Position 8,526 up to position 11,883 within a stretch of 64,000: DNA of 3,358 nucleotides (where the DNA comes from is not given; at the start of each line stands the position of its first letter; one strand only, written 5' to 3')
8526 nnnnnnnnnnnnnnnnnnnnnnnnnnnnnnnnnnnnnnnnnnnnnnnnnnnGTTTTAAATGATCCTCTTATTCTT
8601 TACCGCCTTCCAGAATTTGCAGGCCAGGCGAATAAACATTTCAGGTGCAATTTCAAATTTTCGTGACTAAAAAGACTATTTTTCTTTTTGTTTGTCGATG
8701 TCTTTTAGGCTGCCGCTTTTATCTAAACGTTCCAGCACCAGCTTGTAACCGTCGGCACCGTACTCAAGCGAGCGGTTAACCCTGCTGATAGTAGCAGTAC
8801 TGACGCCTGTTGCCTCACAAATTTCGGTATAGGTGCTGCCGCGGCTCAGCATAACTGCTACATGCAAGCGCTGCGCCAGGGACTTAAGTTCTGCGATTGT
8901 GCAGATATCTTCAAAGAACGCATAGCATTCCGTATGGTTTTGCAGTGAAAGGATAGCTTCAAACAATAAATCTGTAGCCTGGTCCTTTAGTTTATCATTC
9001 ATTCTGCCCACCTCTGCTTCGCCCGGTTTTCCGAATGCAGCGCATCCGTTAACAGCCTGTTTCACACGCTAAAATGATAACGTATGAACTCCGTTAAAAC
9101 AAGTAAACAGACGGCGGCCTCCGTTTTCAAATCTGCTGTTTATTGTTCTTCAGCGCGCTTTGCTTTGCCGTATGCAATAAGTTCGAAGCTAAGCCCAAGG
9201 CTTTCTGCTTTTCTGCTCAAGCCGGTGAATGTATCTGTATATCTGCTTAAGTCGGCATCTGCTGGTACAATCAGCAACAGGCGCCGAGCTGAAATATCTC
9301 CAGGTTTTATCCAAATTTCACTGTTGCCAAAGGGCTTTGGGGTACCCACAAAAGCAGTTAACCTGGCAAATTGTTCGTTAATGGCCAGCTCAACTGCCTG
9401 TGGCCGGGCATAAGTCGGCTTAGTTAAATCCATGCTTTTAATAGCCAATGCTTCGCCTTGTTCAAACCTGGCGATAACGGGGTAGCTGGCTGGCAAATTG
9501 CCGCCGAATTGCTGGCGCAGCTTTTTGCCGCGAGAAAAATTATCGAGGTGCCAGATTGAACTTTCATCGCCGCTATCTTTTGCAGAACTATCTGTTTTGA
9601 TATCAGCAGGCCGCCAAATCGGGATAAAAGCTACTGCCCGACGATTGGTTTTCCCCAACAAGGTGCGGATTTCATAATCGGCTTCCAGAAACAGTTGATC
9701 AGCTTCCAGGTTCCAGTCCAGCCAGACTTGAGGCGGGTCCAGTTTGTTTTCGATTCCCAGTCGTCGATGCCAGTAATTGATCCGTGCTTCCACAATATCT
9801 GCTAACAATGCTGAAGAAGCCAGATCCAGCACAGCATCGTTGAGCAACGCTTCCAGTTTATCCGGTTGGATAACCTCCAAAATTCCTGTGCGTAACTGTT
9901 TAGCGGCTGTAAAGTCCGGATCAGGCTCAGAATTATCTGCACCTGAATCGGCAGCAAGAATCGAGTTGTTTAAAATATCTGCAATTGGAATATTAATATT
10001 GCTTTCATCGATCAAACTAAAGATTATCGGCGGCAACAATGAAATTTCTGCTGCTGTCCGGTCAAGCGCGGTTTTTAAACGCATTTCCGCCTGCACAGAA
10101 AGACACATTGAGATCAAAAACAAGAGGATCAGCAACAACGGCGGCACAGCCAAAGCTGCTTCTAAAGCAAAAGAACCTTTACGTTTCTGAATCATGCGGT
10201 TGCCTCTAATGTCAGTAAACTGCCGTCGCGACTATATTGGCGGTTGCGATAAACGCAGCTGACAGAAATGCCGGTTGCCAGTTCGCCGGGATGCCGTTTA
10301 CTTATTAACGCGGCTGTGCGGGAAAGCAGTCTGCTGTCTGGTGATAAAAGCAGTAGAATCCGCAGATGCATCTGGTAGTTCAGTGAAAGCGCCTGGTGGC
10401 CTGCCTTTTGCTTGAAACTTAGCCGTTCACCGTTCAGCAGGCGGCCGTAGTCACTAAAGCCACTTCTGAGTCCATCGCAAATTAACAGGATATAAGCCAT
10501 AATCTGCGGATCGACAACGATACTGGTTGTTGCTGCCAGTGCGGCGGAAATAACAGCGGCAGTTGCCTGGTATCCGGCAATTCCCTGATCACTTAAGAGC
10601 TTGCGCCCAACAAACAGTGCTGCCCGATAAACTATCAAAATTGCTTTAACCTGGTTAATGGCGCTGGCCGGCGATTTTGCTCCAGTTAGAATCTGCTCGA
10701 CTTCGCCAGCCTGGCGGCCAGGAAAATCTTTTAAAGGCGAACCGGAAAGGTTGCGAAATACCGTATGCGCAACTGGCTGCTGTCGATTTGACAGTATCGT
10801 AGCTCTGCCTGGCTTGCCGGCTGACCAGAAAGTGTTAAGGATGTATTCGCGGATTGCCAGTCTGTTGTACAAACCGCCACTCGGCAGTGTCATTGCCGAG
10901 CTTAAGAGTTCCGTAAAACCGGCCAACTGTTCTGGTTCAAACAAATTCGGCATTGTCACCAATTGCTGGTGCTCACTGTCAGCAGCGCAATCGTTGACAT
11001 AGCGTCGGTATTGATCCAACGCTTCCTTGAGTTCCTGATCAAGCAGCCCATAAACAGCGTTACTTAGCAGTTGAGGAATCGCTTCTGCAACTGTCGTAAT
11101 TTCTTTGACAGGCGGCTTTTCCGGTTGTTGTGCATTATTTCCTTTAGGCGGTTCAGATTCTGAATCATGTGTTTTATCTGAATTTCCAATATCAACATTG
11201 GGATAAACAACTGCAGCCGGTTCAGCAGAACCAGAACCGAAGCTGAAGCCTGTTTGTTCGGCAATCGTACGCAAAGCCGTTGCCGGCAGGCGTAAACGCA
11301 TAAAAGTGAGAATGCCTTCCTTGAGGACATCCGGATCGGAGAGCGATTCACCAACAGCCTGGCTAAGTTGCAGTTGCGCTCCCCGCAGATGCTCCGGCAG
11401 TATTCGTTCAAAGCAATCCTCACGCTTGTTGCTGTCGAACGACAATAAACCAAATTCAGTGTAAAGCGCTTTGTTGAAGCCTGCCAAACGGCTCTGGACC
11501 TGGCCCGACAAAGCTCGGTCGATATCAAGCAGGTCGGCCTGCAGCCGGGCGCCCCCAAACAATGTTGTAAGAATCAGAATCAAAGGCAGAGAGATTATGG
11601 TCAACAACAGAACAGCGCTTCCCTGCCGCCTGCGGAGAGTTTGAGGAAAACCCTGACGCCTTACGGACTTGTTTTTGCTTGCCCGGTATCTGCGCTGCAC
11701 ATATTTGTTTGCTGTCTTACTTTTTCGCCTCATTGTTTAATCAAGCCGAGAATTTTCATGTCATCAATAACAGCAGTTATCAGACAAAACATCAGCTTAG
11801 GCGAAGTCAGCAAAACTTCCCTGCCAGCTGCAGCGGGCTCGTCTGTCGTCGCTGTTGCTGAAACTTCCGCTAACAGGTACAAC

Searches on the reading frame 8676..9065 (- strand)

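Call 7: search_protein_families(library=pfam, proteins=[window:8676-9065:-], max_evalue=0.00001)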
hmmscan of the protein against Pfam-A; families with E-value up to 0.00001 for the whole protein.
window:8676-9065:- (129 aa): 2 families
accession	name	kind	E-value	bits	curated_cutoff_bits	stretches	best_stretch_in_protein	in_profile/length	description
PF01371.25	Trp_repressor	-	2.7e-31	107.9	27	1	31-114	3-87/88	Trp repressor protein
PF13384.12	HTH_23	-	1.1e-06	28.7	24.6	1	62-106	3-48/50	Homeodomain-like domain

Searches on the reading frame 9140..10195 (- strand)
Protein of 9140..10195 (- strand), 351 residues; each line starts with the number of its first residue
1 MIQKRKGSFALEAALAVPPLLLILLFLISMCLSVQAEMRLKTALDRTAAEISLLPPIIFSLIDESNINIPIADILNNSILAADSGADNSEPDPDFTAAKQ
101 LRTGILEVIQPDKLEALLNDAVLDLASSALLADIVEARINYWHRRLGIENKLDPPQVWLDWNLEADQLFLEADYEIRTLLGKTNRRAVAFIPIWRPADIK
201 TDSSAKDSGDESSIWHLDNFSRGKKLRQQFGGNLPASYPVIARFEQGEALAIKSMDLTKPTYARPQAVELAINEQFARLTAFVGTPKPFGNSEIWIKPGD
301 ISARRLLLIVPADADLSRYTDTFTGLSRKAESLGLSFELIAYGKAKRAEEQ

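Call 7: search_protein_families(library=pfam, proteins=[window:9140-10195:-], max_evalue=0.00001)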
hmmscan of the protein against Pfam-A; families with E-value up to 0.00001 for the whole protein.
window:9140-10195:- (351 aa): 1 family
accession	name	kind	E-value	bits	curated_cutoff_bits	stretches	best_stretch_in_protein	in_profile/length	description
PF07811.17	TadE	-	6.3e-06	26.7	22.9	0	7-48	1-42/43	TadE-like protein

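Call 63: search_protein_families(library=pfam, proteins=[window:9140-10195:-], max_evalue=0.01)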
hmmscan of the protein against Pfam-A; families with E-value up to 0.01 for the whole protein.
window:9140-10195:- (351 aa): 1 family
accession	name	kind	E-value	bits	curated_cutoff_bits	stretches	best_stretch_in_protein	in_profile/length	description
PF07811.17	TadE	-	6.3e-06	26.7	22.9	1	7-48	1-42/43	TadE-like protein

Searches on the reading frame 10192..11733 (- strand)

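Call 7: search_protein_families(library=pfam, proteins=[window:10192-11733:-], max_evalue=0.00001)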
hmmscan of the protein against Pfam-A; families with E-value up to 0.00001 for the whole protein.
window:10192-11733:- (513 aa): 0 families

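Call 63: search_protein_families(library=pfam, proteins=[window:10192-11733:-], max_evalue=0.01)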
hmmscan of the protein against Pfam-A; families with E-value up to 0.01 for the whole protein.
window:10192-11733:- (513 aa): 1 family
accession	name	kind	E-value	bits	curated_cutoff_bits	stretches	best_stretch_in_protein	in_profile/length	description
PF18960.5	DUF5702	-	0.00019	21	26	0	339-446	88-191/276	Family of unknown function (DUF5702)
